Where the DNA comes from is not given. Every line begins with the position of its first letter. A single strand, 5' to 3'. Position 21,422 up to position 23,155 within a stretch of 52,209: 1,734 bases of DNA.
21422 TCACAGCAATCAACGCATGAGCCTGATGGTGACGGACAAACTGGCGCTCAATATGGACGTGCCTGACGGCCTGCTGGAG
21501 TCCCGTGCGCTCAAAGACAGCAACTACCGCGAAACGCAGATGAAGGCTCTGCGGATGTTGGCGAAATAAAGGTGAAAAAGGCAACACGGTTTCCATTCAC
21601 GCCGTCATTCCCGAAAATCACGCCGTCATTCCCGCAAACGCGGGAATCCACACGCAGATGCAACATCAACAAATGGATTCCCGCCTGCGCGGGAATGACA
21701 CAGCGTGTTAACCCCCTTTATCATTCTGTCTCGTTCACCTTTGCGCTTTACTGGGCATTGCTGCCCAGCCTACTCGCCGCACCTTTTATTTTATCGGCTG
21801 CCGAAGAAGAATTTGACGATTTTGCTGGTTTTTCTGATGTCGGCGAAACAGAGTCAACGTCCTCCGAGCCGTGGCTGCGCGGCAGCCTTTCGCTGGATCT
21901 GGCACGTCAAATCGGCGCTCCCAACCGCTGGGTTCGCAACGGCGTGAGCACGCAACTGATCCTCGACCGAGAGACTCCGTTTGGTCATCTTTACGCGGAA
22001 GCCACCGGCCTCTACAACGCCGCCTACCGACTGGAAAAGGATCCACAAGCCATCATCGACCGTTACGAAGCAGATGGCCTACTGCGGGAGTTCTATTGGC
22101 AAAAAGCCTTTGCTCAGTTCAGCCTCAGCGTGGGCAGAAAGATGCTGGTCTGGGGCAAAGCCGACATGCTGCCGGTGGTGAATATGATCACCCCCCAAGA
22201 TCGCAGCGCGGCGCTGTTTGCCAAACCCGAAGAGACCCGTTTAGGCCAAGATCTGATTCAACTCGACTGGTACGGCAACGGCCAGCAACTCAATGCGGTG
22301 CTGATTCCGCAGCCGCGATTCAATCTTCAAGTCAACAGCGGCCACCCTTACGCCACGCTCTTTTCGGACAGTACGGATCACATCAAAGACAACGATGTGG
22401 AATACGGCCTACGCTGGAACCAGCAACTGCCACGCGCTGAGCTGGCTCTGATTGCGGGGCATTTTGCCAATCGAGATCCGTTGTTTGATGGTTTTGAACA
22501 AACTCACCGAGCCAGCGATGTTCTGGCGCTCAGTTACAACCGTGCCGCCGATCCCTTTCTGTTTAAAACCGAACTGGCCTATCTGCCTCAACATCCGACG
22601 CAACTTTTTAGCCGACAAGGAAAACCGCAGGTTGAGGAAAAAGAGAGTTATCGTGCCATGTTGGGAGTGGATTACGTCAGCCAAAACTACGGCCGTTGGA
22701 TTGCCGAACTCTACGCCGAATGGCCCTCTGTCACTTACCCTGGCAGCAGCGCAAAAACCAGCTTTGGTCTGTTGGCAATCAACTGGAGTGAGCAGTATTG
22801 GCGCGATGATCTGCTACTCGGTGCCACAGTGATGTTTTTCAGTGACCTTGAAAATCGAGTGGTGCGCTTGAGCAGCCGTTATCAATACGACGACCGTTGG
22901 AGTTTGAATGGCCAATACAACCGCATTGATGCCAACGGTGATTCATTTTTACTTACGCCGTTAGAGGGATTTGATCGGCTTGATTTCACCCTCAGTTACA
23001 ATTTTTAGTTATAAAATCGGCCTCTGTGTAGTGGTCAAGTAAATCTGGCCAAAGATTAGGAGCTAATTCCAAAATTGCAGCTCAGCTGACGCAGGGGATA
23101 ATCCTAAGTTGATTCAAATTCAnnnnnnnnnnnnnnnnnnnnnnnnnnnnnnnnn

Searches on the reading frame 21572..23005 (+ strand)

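Call 3: search_protein_families(library=pfam, proteins=[window:21572-23005:+], max_evalue=0.1)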
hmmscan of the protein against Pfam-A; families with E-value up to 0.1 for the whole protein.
window:21572-23005:+ (478 aa): 1 family
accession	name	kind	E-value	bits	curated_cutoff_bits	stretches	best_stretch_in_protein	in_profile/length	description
PF06980.17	DUF1302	-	1.5e-10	41.1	23.2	2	251-478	266-541/541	Protein of unknown function (DUF1302)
